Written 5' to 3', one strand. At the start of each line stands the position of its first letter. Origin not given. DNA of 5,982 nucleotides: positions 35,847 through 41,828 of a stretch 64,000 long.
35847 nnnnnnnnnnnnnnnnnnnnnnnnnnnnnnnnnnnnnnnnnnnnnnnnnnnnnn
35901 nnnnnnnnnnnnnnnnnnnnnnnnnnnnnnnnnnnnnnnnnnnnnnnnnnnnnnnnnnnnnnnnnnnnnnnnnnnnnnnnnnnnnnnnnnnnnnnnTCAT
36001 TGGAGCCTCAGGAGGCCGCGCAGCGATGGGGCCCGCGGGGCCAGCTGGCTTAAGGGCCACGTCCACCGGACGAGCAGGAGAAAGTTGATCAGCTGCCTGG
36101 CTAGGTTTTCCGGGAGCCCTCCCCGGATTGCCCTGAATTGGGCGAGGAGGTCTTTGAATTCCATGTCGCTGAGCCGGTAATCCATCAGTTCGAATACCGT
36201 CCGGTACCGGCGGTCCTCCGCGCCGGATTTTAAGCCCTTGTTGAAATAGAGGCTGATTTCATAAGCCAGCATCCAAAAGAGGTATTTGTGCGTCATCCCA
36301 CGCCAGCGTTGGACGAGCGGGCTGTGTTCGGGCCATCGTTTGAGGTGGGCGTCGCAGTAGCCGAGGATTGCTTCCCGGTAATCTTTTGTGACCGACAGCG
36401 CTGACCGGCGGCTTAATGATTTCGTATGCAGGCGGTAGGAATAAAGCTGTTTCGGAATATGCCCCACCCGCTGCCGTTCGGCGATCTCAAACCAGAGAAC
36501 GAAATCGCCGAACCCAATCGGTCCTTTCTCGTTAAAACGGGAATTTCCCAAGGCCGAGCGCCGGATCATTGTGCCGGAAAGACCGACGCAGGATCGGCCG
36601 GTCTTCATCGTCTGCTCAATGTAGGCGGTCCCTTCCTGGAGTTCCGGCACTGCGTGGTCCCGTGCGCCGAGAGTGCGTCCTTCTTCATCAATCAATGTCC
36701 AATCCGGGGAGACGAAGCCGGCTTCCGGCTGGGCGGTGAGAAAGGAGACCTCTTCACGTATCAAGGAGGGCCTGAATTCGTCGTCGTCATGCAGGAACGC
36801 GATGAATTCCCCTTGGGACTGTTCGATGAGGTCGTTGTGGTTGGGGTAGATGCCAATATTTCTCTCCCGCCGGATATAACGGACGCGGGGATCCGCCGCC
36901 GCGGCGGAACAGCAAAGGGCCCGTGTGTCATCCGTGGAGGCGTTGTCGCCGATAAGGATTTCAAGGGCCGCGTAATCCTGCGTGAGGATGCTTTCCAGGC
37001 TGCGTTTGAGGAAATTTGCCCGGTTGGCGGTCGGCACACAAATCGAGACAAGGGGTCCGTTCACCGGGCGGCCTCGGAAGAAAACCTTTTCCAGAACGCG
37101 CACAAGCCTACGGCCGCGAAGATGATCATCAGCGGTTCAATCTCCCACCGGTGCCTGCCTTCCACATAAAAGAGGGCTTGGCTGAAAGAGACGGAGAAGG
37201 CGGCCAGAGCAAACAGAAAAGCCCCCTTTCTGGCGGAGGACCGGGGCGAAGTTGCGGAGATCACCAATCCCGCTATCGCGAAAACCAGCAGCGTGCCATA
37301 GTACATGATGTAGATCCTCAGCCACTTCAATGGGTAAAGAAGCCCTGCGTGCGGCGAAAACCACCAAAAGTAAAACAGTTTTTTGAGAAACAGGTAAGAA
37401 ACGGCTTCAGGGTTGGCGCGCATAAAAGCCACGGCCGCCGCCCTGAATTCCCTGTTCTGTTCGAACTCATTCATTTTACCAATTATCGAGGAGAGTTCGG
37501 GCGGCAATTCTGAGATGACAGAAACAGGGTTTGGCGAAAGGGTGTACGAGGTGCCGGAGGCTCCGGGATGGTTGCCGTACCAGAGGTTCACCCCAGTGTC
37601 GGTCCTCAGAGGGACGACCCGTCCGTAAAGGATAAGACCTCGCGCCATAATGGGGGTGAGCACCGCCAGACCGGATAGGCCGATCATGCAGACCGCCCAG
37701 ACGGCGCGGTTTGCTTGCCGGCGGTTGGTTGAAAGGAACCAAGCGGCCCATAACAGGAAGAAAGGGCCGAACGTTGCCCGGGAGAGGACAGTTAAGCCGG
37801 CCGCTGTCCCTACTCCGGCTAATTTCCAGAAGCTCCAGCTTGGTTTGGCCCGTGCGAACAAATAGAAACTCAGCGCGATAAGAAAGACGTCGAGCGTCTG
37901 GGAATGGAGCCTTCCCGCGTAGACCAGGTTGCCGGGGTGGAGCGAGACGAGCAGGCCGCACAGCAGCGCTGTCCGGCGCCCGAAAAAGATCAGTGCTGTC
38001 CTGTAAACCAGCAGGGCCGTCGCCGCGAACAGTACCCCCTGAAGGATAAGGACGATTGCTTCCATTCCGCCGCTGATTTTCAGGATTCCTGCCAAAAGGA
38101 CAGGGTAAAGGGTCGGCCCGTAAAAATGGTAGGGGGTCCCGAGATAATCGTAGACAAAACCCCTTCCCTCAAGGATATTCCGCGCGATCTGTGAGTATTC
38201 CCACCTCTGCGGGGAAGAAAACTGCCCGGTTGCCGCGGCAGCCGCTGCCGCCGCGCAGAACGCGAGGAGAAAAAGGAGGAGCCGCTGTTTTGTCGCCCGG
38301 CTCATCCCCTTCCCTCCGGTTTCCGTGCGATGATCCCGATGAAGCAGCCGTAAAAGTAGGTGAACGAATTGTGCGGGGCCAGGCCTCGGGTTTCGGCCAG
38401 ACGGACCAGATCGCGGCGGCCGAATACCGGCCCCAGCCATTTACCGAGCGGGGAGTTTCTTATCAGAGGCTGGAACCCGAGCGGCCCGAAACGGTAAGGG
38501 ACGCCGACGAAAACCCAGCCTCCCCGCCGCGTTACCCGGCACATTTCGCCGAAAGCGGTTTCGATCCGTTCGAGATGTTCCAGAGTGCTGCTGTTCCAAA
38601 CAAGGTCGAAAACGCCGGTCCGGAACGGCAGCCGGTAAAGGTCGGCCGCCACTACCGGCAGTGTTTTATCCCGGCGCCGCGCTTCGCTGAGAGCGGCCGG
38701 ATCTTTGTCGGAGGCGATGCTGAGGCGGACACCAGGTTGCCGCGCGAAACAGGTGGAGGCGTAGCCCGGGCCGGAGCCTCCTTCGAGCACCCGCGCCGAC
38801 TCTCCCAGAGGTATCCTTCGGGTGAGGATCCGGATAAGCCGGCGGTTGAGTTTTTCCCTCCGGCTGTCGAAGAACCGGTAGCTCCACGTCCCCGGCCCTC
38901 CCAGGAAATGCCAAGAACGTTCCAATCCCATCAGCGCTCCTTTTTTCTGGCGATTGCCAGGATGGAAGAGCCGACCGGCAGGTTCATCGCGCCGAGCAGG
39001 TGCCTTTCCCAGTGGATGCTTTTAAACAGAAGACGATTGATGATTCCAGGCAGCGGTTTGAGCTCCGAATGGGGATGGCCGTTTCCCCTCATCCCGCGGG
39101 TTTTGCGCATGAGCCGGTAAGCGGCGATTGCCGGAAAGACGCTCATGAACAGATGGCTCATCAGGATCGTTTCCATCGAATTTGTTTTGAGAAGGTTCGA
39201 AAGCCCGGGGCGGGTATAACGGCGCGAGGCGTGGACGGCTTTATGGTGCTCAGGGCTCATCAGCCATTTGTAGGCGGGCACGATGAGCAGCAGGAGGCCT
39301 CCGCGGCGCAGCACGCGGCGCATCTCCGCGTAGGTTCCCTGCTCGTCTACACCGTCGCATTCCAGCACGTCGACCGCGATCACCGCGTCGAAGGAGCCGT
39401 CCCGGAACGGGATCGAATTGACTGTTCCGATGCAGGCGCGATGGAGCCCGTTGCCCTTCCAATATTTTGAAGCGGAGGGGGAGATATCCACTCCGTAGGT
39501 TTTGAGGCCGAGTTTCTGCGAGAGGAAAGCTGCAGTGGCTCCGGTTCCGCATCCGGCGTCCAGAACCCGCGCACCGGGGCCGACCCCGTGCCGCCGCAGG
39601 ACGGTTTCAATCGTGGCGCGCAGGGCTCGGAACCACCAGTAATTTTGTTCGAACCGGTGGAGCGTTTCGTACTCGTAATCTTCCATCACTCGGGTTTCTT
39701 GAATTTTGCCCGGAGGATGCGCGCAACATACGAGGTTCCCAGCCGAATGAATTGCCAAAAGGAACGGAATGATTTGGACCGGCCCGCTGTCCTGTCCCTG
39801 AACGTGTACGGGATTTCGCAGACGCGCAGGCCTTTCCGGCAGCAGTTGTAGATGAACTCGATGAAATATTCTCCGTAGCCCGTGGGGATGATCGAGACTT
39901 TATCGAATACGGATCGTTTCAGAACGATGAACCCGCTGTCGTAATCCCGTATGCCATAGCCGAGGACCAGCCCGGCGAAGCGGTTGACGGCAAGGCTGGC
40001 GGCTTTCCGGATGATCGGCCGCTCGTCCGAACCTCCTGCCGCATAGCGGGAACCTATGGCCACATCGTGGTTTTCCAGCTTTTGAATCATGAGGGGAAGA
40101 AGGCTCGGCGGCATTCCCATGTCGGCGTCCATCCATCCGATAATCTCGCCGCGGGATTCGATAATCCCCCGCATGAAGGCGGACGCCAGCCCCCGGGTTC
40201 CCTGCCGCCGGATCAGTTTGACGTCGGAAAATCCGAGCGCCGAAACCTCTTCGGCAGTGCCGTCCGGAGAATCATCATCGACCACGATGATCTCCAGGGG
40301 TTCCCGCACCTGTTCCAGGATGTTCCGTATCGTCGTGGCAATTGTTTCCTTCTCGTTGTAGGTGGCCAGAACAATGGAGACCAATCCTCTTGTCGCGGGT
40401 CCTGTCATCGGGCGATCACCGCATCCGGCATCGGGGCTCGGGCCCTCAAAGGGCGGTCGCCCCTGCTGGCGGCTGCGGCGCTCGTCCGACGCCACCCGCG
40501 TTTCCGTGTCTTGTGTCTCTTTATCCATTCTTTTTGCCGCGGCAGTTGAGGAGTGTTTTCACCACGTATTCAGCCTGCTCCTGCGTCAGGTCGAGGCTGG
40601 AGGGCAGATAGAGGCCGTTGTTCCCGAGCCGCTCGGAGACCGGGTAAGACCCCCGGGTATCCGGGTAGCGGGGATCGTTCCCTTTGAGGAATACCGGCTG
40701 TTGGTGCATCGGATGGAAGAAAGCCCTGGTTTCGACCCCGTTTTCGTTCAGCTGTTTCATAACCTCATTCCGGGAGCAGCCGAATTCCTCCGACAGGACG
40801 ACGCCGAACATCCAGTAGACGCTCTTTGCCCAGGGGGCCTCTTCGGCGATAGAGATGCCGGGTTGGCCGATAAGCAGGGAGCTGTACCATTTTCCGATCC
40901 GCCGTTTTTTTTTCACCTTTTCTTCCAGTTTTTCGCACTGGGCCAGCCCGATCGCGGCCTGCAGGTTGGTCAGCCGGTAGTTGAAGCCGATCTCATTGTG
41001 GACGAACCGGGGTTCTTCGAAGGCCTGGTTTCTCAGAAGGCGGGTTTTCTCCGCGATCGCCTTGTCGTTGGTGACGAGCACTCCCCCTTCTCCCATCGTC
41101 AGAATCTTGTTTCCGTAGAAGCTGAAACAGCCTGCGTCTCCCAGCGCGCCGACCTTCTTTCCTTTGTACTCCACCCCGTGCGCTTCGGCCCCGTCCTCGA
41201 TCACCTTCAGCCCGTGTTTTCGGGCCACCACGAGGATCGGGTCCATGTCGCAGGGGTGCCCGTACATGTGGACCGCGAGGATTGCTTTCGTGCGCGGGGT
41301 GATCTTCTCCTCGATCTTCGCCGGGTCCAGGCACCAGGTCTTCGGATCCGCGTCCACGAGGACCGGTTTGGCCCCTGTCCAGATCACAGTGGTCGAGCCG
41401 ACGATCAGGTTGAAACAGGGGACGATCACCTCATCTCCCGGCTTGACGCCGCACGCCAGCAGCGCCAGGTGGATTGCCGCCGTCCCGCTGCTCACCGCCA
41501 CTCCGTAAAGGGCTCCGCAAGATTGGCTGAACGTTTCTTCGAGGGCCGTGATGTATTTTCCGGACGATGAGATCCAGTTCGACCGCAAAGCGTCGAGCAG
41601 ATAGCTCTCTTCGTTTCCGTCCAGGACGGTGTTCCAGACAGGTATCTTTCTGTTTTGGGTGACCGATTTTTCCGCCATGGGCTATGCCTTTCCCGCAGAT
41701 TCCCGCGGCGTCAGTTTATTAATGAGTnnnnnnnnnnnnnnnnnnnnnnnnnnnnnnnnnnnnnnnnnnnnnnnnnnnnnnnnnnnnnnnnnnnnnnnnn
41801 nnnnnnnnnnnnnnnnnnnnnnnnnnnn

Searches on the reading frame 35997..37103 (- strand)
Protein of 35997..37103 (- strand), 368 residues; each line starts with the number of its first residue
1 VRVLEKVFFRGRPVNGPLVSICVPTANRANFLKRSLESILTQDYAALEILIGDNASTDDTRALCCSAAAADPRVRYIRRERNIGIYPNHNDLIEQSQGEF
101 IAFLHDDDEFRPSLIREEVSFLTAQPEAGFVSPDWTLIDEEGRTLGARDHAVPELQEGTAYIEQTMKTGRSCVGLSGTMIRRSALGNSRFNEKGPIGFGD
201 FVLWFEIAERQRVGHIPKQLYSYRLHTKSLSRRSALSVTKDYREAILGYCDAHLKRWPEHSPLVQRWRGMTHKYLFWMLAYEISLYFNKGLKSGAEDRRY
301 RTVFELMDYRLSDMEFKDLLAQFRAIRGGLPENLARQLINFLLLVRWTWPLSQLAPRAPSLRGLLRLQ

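Call 10: search_protein_families(library=pfam, proteins=[window:35997-37103:-], max_evalue=0.000001)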
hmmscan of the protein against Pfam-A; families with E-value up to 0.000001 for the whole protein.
window:35997-37103:- (368 aa): 2 families
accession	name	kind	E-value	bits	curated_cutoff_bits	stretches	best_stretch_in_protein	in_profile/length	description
PF00535.33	Glycos_transf_2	-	1e-26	94.3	23.3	1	20-185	1-164/168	Glycosyl transferase family 2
PF13641.12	Glyco_tranf_2_3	-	7.1e-14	52.8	27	1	19-221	3-208/230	Glycosyltransferase like family 2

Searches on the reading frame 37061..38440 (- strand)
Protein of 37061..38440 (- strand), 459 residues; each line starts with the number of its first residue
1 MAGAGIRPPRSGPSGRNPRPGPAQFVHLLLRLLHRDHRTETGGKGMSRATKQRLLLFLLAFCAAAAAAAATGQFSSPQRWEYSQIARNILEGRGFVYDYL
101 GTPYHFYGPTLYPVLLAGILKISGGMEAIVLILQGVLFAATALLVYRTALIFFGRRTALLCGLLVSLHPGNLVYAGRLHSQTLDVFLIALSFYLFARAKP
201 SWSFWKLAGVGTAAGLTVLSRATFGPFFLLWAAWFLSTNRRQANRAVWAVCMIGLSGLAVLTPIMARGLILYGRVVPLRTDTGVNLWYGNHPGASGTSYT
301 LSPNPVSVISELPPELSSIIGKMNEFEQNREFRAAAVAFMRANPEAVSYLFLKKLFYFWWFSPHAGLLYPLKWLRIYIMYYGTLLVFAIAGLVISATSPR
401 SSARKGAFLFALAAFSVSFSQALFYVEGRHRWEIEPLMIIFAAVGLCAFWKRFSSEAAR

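Call 11: search_protein_families(library=pfam, proteins=[window:37061-38440:-], max_evalue=0.0001)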
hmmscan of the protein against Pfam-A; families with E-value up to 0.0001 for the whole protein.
window:37061-38440:- (459 aa): 1 family
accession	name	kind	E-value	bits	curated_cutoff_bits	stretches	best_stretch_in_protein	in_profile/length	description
PF13231.12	PMT_2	-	7.3e-09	36.5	26.1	1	109-263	3-156/160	Dolichyl-phosphate-mannose-protein mannosyltransferase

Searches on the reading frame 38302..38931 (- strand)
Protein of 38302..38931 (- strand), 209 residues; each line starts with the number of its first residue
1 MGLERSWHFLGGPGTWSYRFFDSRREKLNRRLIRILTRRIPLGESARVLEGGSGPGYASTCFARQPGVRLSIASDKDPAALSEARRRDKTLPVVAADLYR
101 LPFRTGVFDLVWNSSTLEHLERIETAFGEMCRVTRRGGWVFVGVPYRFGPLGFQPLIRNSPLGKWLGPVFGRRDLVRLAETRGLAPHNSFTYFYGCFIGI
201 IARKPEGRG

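Call 11: search_protein_families(library=pfam, proteins=[window:38302-38931:-], max_evalue=0.0001)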
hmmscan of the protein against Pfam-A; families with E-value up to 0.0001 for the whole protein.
window:38302-38931:- (209 aa): 5 families
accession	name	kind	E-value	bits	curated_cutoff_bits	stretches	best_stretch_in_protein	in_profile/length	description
PF08241.18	Methyltransf_11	-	5e-16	59.6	21.2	1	49-142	1-95/95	Methyltransferase domain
PF13649.12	Methyltransf_25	-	4.3e-12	47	27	1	48-138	1-97/97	Methyltransferase domain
PF13489.12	Methyltransf_23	-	1e-07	32.3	27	1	25-184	2-159/164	Methyltransferase domain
PF08242.18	Methyltransf_12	-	2.1e-05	25.6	30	1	49-140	1-98/98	Methyltransferase domain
PF13847.12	Methyltransf_31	-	5.9e-05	23.2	27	1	45-142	4-109/145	Methyltransferase domain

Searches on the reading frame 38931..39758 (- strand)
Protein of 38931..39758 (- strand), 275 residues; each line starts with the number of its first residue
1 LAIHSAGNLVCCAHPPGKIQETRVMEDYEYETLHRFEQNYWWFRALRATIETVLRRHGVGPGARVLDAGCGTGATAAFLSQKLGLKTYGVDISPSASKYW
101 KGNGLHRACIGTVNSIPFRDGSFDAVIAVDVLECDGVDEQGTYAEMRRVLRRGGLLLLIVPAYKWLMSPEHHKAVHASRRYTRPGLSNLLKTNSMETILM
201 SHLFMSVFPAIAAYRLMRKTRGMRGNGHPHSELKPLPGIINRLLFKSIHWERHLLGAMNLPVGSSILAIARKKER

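Call 11: search_protein_families(library=pfam, proteins=[window:38931-39758:-], max_evalue=0.0001)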
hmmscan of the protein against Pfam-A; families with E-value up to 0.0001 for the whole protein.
window:38931-39758:- (275 aa): 7 families
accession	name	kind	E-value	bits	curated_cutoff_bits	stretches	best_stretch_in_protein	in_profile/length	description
PF08241.18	Methyltransf_11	-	9.6e-19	68.3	21.2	1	66-157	1-94/95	Methyltransferase domain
PF13649.12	Methyltransf_25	-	8e-16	59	27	1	65-154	1-97/97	Methyltransferase domain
PF13847.12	Methyltransf_31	-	3.5e-13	49.9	27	1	62-162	4-113/145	Methyltransferase domain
PF08242.18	Methyltransf_12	-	1.1e-10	42.5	30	1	66-156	1-98/98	Methyltransferase domain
PF13489.12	Methyltransf_23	-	7.1e-10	39.3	27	1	59-172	20-124/164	Methyltransferase domain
PF02353.26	CMAS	-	4.3e-08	33.2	27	1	45-158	46-164/273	Mycolic acid cyclopropane synthetase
PF01209.24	Ubie_methyltran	-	2.3e-05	24.3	20.1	1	52-159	38-152/233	ubiE/COQ5 methyltransferase family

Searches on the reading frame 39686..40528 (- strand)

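Call 11: search_protein_families(library=pfam, proteins=[window:39686-40528:-], max_evalue=0.0001)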
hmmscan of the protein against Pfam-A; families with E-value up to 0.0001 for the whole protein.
window:39686-40528:- (280 aa): 3 families
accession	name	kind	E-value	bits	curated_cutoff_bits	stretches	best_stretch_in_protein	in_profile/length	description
PF00535.33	Glycos_transf_2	-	1.6e-32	113.2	23.3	1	51-211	1-167/168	Glycosyl transferase family 2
PF13641.12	Glyco_tranf_2_3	-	1.2e-07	32.4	27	1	50-157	3-117/230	Glycosyltransferase like family 2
PF10111.15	Glyco_tranf_2_2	-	7.6e-07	29.3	27.3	1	51-137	1-92/276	Glycosyltransferase like family 2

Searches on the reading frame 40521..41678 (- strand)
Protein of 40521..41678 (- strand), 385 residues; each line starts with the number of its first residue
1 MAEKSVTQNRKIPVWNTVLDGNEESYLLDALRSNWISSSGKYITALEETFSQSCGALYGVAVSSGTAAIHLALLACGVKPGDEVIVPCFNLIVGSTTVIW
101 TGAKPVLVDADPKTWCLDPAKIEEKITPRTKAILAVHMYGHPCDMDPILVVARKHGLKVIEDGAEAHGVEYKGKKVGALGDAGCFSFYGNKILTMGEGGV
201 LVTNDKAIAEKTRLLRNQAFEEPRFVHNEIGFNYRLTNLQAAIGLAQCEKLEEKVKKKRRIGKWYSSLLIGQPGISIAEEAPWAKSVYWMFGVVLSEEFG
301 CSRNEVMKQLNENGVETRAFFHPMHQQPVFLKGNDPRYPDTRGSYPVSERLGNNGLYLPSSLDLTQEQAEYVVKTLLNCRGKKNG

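Call 11: search_protein_families(library=pfam, proteins=[window:40521-41678:-], max_evalue=0.0001)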
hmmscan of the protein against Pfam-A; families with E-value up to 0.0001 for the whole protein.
window:40521-41678:- (385 aa): 3 families
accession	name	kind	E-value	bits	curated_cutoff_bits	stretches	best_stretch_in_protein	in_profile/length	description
PF01041.23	DegT_DnrJ_EryC1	-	4.6e-119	398.3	19.8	1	21-376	5-359/360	DegT/DnrJ/EryC1/StrS aminotransferase family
PF01212.27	Beta_elim_lyase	-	1.9e-07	31.1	27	1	43-216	34-224/288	Beta-eliminating lyase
PF01053.26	Cys_Met_Meta_PP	-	6.6e-06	25.4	27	1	44-172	55-183/381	Cys/Met metabolism PLP-dependent enzyme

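Call 14: search_protein_families(library=ncbifam, proteins=[window:40521-41678:-], max_evalue=0.00001)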
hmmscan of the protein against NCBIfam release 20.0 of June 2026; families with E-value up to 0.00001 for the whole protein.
window:40521-41678:- (385 aa): 11 families
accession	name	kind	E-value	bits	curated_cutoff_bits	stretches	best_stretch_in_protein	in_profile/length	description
TIGR04181.1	NHT_00031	hypoth_equivalog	6.7e-100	334.4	420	1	16-361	5-359/359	LegC family aminotransferase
TIGR03588.1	PseC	equivalog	7.8e-79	265.3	423.5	1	19-378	9-378/380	UDP-4-amino-4,6-dideoxy-N-acetyl-beta-L-altrosamine transaminase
NF008658.2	PRK11658.1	equivalog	4.6e-66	223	631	1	18-377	11-374/379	UDP-4-amino-4-deoxy-L-arabinose aminotransferase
NF008687.0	PRK11706.1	equivalog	1.4e-64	218.2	375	1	12-378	2-372/375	dTDP-4-amino-4,6-dideoxygalactose transaminase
TIGR04427.1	PLP_DesI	equivalog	1.8e-61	208.4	650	1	29-373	40-376/390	dTDP-4-dehydro-6-deoxyglucose aminotransferase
NF011936.0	PRK15407.1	equivalog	1.1e-56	192.4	423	2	4-216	29-248/440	lipopolysaccharide biosynthesis protein RfbH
TIGR02379.1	ECA_wecE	subfamily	8.5e-54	182.7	434.85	1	12-378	2-373/376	dTDP-4-amino-4,6-dideoxy-D-glucose transaminase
NF004770.0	PRK06108.1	subfamily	7.4e-08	31.6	422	1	60-162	100-209/396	pyridoxal phosphate-dependent aminotransferase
NF006488.0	PRK08912.1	equivalog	2.6e-07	29.9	498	1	60-167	90-191/387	aminotransferase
NF041364.1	GntC_guanitoxin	equivalog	1.1e-06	27.8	415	1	59-162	62-173/356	guanitoxin biosynthesis PLP-dependent (S)-gamma-hydroxy-L-arginine cyclodehydratase GntC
NF005816.0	PRK07682.1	equivalog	3.2e-06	26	620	1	65-137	99-171/390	aminotransferase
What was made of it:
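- On Pseudaminic acid pathway: The only DegT in the window (40521-41678) scores 265 on PseC against a cut-off of 424, and 334 on LegC against 420 (call 14).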
